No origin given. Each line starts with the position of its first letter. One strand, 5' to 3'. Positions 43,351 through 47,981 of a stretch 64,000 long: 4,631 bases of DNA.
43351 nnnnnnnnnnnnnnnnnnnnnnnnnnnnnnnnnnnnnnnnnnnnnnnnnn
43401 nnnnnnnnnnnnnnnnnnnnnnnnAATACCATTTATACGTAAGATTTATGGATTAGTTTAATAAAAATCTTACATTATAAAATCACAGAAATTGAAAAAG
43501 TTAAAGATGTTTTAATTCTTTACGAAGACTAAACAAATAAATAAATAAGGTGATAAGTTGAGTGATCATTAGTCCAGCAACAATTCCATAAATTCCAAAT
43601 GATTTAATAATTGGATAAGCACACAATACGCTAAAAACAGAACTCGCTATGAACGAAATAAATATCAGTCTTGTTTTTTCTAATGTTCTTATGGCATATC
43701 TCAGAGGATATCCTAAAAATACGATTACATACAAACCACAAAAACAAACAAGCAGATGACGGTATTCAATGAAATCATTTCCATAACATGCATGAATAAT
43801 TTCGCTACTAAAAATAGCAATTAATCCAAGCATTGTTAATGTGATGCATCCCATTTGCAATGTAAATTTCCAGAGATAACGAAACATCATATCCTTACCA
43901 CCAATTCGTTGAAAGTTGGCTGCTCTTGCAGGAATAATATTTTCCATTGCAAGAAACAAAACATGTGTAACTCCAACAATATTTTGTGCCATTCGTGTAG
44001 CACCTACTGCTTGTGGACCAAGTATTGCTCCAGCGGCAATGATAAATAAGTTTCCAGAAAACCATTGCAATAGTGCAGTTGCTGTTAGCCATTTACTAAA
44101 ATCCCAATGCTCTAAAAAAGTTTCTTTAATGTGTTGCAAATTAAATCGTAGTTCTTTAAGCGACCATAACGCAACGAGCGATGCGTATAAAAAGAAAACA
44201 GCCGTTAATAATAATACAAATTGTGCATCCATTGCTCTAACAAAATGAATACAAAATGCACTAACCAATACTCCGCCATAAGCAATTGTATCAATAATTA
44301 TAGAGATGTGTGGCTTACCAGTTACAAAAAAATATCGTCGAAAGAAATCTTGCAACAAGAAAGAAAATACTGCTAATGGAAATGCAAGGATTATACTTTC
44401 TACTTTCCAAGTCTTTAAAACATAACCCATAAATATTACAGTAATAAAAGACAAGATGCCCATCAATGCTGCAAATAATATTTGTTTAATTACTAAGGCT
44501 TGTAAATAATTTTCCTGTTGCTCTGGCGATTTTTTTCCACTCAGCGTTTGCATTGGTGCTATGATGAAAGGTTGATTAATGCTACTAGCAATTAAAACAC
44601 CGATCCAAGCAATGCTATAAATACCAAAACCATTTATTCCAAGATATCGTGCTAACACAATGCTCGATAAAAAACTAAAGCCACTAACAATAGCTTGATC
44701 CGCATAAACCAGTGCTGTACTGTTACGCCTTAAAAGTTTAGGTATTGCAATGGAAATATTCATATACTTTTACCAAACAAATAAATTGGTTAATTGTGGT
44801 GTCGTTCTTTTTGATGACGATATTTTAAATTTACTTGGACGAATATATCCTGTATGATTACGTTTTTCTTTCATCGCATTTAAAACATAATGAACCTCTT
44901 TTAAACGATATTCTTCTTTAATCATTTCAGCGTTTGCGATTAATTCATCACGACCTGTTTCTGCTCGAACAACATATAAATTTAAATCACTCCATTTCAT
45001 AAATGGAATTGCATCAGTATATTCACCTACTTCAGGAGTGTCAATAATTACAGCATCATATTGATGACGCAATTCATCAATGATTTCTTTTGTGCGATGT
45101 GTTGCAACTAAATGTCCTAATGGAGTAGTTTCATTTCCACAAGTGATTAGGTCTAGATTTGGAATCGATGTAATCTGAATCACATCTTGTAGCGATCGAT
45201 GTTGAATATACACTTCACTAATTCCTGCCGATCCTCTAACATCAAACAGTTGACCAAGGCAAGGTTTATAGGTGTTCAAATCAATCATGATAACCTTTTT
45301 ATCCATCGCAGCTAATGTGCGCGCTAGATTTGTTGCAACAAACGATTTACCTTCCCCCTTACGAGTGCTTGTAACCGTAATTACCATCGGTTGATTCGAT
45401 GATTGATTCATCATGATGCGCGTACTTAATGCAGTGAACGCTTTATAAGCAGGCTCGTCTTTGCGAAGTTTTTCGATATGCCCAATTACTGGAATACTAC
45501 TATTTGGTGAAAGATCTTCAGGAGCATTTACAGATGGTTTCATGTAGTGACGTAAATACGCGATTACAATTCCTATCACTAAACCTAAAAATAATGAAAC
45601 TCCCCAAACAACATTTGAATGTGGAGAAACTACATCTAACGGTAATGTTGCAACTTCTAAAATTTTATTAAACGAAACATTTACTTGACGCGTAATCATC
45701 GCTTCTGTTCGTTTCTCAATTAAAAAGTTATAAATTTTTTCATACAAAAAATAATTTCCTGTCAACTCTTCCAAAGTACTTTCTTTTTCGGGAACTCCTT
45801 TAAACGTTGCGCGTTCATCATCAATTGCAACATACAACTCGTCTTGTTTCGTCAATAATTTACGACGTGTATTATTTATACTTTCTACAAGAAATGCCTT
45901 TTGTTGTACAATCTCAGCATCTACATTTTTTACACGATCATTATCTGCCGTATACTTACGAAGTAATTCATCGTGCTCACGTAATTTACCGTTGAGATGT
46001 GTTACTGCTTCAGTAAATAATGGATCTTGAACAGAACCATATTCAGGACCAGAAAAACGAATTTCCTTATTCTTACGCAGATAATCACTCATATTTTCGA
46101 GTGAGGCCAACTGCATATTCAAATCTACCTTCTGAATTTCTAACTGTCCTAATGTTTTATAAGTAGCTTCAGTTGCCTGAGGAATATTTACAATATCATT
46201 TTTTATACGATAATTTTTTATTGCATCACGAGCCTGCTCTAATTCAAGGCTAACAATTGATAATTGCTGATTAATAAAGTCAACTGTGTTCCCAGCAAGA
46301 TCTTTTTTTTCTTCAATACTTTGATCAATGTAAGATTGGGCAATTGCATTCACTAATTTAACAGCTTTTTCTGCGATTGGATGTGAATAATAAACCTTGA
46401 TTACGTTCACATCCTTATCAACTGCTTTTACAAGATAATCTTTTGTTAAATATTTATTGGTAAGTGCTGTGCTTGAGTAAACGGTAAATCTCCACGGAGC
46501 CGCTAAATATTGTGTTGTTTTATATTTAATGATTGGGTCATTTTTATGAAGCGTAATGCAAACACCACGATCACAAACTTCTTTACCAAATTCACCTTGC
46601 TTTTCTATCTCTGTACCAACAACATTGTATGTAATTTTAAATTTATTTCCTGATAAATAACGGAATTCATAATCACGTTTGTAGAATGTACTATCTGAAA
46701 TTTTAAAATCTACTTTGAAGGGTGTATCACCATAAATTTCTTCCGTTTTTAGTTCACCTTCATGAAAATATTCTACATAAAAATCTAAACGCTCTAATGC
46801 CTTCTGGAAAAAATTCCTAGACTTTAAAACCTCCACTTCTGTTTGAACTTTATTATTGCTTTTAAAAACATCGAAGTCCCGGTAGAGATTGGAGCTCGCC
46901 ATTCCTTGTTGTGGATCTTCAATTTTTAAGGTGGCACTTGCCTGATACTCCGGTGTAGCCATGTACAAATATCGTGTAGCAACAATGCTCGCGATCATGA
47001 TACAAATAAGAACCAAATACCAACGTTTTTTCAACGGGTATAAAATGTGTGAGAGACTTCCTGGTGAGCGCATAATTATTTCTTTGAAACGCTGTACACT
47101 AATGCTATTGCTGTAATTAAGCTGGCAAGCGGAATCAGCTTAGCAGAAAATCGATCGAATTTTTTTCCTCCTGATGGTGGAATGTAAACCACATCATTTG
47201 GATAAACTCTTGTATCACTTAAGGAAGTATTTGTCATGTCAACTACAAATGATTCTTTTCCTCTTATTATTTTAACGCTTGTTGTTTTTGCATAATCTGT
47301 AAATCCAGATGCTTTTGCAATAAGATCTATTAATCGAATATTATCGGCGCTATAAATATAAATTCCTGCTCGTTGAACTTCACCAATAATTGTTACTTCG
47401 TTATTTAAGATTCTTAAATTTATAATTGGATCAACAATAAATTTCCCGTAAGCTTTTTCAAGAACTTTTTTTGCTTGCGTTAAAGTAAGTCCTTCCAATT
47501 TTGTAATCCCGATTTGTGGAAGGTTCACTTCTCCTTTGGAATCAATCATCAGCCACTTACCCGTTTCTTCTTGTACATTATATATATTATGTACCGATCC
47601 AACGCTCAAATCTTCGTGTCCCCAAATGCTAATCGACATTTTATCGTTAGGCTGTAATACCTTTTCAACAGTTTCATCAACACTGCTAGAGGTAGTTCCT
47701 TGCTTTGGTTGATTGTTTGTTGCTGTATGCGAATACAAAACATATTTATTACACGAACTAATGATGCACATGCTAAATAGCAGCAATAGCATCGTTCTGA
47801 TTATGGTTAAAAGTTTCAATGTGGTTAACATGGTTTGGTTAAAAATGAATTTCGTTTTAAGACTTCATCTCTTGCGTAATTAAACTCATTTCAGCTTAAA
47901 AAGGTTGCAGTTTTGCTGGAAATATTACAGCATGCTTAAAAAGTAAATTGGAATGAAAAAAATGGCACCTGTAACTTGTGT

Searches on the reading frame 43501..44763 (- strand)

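Call 3: search_protein_families(library=pfam, proteins=[window:43501-44763:-], max_evalue=0.01)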
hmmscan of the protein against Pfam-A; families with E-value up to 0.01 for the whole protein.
window:43501-44763:- (420 aa): 2 families
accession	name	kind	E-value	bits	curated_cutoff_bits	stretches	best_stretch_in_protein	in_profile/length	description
PF01943.22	Polysacc_synt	-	0.00012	22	28.2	1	23-273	12-261/274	Polysaccharide biosynthesis protein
PF13440.11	Polysacc_synt_3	-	0.00014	21.6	23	1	36-333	1-290/293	Polysaccharide biosynthesis protein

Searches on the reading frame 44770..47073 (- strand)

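Call 48: search_protein_families(library=pfam, proteins=[window:44770-47073:-], max_evalue=0.001)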
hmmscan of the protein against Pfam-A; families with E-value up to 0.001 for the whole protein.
window:44770-47073:- (767 aa): 8 families
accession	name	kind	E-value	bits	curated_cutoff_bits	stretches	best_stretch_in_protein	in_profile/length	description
PF02706.20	Wzz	-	9.1e-14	52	25.5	1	7-94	5-89/91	Chain length determinant protein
PF13614.12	AAA_31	-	2.7e-10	40.9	27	1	564-686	3-133/177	AAA domain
PF10609.15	ParA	-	4.3e-07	30.1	27.1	1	564-639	5-80/246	NUBPL iron-transfer P-loop NTPase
PF01656.29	CbiA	-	4.9e-07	30.2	25.4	1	565-736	1-85/125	CobQ/CobB/MinD/ParA nucleotide binding domain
PF06564.18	CBP_BcsQ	-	6e-06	26.4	21.3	1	564-708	3-151/234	Cellulose biosynthesis protein BcsQ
PF13807.11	GNVR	-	1.9e-05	25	27.7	1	436-509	8-81/82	G-rich domain on putative tyrosine kinase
PF01268.25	FTHFS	-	0.00022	20.1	27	1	554-616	49-108/556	Formate--tetrahydrofolate ligase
PF09140.17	MipZ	-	0.00036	20.4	20.7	1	564-681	2-109/262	ATPase MipZ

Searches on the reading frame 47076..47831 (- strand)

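Call 48: search_protein_families(library=pfam, proteins=[window:47076-47831:-], max_evalue=0.001)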
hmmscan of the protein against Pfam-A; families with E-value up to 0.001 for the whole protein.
window:47076-47831:- (251 aa): 3 families
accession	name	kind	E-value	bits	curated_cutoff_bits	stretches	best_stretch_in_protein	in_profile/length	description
PF02563.21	Poly_export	-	4e-16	59.4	28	1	56-141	6-76/77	Polysaccharide biosynthesis/export protein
PF22461.2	SLBB_2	-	3.2e-08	34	27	1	145-217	2-79/79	SLBB domain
PF10531.15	SLBB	-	1.7e-07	31.4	27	1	146-192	2-49/55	SLBB domain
